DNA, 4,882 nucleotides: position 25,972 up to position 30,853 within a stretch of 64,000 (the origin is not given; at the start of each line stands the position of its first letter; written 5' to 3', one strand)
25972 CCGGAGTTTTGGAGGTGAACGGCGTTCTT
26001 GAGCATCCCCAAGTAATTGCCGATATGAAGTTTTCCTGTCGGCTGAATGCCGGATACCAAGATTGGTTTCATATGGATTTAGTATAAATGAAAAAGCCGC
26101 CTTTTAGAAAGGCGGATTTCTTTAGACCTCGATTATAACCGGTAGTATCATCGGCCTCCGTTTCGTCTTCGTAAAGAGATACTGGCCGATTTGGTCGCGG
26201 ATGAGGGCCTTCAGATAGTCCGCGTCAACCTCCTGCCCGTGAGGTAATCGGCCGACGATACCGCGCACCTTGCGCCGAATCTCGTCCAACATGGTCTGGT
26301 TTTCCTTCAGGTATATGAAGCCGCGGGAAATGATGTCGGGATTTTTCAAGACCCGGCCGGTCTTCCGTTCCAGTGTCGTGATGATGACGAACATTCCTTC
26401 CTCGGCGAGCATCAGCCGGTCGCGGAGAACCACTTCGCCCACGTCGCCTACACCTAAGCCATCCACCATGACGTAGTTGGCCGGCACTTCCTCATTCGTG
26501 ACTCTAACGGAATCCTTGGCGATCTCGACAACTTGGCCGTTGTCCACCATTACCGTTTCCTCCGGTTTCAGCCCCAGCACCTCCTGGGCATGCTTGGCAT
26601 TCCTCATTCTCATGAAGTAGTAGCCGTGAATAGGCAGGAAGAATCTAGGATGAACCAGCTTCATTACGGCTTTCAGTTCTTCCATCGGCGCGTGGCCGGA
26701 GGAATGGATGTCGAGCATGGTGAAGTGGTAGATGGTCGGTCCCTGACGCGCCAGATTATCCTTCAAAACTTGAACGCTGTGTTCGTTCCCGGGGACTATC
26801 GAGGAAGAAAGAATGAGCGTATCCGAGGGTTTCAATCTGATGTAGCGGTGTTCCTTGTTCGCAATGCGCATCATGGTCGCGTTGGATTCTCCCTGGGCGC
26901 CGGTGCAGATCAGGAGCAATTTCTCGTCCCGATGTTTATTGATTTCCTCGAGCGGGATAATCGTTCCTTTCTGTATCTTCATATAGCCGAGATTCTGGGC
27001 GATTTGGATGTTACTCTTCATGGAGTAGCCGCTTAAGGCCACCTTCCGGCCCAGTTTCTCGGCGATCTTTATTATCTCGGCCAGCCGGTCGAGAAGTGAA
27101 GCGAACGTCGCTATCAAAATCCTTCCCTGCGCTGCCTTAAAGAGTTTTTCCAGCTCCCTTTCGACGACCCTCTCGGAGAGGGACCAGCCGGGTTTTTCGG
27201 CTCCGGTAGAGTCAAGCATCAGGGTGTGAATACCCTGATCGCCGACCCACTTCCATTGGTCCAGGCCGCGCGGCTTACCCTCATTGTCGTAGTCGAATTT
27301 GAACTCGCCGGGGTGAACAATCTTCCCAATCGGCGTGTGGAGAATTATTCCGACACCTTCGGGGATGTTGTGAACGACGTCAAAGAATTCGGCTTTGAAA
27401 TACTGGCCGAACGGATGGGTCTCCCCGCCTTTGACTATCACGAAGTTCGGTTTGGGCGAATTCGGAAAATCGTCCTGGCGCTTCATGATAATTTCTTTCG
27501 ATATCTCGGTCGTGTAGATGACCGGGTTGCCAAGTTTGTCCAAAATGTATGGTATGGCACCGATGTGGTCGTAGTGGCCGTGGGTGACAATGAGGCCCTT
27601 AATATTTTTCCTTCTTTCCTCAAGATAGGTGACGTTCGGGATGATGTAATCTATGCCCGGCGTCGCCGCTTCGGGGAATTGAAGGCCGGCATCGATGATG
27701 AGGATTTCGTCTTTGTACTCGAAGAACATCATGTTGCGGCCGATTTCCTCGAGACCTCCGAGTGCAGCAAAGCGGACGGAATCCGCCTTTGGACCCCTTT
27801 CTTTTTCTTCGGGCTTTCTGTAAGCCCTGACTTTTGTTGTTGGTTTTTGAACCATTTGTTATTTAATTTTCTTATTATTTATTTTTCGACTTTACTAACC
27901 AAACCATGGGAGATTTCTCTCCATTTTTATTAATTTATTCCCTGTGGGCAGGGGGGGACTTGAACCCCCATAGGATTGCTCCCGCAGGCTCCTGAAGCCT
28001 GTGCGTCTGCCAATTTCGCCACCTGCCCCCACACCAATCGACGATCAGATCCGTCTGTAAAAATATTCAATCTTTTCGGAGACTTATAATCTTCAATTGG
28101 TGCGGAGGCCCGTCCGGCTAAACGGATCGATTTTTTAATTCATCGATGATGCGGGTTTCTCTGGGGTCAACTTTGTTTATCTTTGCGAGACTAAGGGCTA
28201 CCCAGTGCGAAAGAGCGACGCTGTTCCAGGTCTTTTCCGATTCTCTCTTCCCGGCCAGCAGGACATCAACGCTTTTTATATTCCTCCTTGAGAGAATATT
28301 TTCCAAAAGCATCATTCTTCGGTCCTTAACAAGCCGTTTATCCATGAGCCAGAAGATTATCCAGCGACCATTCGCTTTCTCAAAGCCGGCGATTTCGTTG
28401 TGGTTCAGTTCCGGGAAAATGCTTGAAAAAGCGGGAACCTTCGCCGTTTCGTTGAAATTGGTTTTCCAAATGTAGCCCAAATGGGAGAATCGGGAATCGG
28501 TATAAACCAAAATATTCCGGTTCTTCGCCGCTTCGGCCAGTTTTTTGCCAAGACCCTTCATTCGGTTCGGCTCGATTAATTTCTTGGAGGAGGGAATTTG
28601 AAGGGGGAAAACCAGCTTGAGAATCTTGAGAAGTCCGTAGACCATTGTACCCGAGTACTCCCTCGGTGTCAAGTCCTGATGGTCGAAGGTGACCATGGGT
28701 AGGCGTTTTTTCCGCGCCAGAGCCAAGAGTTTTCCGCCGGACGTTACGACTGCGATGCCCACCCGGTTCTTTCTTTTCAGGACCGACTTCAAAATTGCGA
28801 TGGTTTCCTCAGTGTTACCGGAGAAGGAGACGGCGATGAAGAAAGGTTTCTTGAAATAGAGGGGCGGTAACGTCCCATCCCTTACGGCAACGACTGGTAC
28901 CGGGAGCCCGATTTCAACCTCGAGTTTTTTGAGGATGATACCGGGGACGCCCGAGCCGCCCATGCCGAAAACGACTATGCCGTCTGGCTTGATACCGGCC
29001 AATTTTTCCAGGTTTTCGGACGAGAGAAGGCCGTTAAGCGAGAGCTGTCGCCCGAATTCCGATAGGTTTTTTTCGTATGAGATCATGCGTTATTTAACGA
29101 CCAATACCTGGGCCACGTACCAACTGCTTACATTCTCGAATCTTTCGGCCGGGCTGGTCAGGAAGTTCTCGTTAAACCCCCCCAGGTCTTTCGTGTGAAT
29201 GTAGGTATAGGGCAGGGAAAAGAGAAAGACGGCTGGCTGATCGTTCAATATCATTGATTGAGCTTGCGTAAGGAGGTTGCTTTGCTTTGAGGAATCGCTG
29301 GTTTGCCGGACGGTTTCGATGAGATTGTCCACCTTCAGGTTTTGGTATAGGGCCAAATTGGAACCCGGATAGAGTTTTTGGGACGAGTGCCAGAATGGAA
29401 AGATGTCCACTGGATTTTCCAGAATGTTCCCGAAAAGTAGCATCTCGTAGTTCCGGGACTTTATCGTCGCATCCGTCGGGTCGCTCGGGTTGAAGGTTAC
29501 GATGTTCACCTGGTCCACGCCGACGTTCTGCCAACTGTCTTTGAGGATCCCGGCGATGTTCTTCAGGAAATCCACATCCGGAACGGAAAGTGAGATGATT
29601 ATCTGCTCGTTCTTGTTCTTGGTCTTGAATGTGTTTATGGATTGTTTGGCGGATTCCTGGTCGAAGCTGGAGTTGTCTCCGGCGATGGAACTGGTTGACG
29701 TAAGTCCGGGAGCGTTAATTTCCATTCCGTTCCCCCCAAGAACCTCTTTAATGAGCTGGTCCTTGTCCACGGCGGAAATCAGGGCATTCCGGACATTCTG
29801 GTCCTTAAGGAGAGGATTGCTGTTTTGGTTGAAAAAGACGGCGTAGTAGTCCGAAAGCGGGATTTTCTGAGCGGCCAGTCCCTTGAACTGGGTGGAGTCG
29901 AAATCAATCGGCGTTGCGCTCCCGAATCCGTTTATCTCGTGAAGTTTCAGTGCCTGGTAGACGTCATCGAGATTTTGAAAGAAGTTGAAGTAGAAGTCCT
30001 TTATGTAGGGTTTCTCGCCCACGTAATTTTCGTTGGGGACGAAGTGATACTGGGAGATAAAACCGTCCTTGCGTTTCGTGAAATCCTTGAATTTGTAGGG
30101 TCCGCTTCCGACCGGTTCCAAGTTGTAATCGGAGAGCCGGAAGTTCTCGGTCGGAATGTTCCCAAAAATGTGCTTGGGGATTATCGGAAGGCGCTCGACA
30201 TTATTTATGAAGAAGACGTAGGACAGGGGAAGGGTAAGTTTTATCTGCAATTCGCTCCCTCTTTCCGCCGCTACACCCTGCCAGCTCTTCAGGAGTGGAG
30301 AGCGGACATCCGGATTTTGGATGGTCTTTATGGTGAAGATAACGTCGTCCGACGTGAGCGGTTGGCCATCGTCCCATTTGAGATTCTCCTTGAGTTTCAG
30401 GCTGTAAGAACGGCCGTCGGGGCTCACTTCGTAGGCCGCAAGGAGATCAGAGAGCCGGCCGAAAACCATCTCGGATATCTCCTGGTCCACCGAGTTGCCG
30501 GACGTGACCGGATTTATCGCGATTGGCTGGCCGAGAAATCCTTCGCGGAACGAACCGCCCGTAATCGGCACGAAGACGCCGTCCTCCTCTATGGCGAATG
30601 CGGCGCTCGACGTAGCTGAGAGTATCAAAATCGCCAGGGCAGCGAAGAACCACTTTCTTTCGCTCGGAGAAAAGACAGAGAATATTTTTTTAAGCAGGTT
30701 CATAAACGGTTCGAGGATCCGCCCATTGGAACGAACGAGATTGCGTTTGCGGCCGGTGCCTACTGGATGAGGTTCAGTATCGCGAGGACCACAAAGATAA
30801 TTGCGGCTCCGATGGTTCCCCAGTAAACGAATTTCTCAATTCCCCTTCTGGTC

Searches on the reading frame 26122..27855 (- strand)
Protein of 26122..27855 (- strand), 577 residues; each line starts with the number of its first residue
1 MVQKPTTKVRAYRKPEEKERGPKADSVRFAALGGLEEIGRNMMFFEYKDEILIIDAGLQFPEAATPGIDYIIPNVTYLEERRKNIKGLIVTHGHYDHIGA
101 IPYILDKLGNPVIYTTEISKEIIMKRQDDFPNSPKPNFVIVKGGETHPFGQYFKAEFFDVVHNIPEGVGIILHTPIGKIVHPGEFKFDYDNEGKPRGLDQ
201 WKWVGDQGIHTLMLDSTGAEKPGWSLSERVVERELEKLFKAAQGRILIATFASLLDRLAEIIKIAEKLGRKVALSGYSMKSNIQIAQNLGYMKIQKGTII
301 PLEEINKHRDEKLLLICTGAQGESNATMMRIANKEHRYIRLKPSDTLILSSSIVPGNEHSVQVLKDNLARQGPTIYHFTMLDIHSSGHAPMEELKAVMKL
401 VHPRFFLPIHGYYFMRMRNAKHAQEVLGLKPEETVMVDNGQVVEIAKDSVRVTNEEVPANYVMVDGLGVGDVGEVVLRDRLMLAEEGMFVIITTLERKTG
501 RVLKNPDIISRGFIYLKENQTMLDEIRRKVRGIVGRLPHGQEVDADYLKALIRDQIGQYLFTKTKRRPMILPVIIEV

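Call 53: search_protein_families(library=pfam, proteins=[window:26122-27855:-], max_evalue=0.00001)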
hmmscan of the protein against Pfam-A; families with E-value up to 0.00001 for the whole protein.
window:26122-27855:- (577 aa): 4 families
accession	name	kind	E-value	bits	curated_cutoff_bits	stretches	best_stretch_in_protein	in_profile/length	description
PF22505.1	RNase_J_b_CASP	-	7.6e-43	145.7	27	1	243-366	1-124/126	Ribonuclease J, beta-CASP domain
PF17770.6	RNase_J_C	-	1.5e-29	103.4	23.8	1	476-577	1-102/102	Ribonuclease J C-terminal domain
PF00753.33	Lactamase_B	-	2.3e-13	51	22.7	1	40-137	6-106/196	Metallo-beta-lactamase superfamily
PF12706.13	Lactamase_B_2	-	4.5e-06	26.8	27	0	76-182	23-140/200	Beta-lactamase superfamily domain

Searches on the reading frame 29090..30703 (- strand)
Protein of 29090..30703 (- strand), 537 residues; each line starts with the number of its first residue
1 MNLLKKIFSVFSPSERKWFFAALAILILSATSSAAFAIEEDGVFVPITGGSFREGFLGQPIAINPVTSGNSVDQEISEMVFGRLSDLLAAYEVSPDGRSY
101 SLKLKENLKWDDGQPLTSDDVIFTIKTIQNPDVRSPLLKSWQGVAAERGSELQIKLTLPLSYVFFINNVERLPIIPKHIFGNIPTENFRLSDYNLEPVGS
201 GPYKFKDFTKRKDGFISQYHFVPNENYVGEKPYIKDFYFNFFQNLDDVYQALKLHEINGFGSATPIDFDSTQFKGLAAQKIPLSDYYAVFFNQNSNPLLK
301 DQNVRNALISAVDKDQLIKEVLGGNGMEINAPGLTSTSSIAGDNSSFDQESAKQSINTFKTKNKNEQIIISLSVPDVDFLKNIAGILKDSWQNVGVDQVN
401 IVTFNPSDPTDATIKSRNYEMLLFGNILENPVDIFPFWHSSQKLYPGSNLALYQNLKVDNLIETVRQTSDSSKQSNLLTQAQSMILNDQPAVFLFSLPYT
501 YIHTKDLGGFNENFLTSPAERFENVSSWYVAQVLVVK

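Call 53: search_protein_families(library=pfam, proteins=[window:29090-30703:-], max_evalue=0.00001)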
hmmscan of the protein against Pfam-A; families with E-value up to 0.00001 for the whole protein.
window:29090-30703:- (537 aa): 1 family
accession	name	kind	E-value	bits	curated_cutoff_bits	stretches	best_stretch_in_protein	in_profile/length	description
PF00496.27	SBP_bac_5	-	1.8e-53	182.4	32.4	1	87-437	6-357/368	Bacterial extracellular solute-binding proteins, family 5 Middle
